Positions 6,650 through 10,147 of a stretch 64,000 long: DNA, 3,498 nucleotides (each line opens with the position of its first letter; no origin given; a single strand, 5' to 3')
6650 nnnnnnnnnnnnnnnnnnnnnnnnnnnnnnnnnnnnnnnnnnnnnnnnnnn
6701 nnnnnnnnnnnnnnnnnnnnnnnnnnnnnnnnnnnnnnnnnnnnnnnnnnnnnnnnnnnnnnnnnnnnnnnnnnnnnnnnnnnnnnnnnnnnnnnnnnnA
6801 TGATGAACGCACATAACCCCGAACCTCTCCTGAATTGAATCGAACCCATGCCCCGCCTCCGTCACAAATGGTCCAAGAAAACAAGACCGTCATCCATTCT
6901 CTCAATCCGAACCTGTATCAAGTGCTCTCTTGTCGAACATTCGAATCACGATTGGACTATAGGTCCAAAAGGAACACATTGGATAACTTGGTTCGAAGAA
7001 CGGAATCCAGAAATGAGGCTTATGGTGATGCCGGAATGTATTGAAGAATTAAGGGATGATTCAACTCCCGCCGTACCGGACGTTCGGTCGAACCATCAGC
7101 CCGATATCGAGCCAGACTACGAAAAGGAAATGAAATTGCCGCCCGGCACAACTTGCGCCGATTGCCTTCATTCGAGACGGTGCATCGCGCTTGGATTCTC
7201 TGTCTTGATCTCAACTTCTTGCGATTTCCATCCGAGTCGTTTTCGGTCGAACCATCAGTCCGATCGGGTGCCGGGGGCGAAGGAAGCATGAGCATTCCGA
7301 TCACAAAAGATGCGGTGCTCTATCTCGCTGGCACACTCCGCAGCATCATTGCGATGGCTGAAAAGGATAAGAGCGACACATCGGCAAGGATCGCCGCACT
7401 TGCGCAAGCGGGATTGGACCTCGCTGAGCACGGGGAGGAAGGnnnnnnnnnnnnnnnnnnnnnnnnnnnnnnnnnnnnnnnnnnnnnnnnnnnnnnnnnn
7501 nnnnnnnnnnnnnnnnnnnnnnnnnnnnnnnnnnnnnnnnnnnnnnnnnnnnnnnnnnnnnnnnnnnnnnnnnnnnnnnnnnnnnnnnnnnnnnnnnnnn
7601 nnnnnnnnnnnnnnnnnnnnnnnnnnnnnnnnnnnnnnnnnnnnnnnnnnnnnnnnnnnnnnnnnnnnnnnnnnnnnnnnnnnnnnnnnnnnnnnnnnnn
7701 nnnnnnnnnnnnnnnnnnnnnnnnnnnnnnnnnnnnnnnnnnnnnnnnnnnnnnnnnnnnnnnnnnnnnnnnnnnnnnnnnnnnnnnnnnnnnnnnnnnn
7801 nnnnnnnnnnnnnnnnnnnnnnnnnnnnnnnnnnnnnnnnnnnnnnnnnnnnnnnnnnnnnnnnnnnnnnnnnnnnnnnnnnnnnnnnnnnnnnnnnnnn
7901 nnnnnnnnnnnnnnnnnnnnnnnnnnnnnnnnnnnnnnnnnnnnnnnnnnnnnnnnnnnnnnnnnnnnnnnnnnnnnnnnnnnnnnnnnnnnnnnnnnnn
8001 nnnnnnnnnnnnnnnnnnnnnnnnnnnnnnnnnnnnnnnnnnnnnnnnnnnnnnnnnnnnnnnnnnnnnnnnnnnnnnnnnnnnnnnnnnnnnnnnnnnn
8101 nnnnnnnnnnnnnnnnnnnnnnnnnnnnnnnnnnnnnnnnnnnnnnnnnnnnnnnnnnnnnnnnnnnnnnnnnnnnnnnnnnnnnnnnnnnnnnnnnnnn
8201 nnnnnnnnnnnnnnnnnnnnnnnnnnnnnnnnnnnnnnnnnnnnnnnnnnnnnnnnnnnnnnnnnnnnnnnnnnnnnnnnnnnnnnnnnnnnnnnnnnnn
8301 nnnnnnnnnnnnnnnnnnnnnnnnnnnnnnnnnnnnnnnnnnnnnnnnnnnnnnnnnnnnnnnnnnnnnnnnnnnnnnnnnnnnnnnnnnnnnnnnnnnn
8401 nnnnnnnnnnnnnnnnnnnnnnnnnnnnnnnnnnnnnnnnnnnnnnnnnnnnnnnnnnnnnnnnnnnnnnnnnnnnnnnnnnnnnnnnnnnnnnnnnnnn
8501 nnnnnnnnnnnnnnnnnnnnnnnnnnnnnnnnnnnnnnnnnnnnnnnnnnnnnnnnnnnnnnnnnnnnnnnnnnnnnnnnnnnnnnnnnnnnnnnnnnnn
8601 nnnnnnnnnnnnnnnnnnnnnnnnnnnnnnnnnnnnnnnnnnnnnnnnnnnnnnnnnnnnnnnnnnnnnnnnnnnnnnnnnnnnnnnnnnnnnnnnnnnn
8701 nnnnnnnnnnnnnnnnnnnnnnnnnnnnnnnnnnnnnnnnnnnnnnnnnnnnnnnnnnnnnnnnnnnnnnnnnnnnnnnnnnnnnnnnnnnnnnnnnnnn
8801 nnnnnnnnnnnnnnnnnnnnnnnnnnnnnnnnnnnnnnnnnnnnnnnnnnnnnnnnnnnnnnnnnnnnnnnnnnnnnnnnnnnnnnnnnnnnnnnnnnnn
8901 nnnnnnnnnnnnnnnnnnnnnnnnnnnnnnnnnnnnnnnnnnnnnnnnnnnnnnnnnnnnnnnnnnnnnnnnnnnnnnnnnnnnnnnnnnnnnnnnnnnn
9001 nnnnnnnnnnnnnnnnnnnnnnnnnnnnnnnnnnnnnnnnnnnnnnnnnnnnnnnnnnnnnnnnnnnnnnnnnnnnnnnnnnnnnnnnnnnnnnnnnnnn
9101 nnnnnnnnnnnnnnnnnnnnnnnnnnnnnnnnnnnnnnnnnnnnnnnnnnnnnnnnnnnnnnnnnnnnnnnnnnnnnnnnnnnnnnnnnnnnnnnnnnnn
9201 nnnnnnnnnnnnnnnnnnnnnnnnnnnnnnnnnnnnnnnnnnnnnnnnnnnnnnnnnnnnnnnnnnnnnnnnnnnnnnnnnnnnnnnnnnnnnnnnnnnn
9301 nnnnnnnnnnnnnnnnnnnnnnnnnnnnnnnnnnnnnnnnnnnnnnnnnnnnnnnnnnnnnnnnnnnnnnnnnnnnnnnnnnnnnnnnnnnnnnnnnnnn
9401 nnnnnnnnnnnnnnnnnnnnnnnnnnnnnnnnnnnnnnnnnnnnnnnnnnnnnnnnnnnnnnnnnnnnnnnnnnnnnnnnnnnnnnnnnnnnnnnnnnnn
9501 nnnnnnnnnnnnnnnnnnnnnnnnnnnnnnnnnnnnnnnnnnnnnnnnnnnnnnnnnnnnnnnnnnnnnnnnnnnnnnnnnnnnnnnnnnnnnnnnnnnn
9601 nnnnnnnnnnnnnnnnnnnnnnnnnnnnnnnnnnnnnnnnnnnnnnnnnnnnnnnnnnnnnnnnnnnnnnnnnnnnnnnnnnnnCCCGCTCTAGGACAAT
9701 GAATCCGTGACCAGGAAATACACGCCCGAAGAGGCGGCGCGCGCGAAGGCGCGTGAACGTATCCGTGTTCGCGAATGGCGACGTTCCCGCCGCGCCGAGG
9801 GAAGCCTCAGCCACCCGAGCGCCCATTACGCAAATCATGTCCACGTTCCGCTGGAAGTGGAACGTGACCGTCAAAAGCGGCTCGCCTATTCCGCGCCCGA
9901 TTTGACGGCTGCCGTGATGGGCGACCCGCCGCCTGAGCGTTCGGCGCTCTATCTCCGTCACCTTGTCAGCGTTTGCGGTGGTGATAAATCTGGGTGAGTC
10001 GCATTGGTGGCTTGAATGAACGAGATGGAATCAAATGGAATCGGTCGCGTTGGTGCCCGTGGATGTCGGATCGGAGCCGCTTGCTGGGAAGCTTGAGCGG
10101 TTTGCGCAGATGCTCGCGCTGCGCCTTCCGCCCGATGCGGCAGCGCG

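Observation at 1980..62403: Bipartite element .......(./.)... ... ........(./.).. recurs nine times, always pointing toward the next gene or module start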

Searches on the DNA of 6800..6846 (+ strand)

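Call 85: build_rna_model(alignment_id=A3, structure=none)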
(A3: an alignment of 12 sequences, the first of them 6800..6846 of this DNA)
Model R1 built from alignment A3 (12 sequences, 48 columns); structure: none (sequence only).
model positions 48; base pairs 0; branch points 0; effective number of sequences 12; information 0.925 bits per position. No base pairs: searches with it score sequence only.

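Call 86: search_with_rna_model(model_id=R1, source=window, filters=off, max_evalue=10)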
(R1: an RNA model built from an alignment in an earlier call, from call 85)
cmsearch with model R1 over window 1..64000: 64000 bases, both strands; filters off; matches with E-value up to 10: 18.
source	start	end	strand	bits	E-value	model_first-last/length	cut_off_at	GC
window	6801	6845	+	37.7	1.3e-10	2-47/48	-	0.47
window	60582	60624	+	35.8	5e-10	2-45/48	-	0.49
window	51148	51191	+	35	9e-10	2-46/48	-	0.48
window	46841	46893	-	14.7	0.0023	2-47/48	-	0.51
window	62386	62409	+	12.6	0.01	24-47/48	-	0.42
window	49272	49321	+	9.9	0.075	3-43/48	-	0.46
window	24961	24976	-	9.1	0.13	24-39/48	-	0.56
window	51073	51089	-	7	0.62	29-45/48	-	0.29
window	9613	9633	+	6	1.3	16-36/48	-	0.62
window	18174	18185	-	4.7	3.2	3-14/48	-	0.58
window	32254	32267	+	4.2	4.7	19-34/48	-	0.71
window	58507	58528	-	3.9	5.6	3-24/48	-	0.68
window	61169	61182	+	3.9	5.6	16-29/48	-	0.64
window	21063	21082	+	3.7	6.9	26-44/48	-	0.45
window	125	135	+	3.4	8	2-12/48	-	0.64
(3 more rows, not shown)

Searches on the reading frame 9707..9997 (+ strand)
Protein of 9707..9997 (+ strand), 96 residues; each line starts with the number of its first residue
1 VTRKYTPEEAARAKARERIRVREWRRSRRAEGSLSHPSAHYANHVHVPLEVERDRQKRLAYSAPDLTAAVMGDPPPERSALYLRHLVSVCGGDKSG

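Call 23: search_protein_families(library=phrogs, proteins=[window:9707-9997:+], max_evalue=0.01)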
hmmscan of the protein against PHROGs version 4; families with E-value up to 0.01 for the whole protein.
window:9707-9997:+ (96 aa): 0 families

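Call 37: search_protein_families(library=pfam, proteins=[window:9707-9997:+], max_evalue=0.05)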
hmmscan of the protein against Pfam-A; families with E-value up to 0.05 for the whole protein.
window:9707-9997:+ (96 aa): 0 families
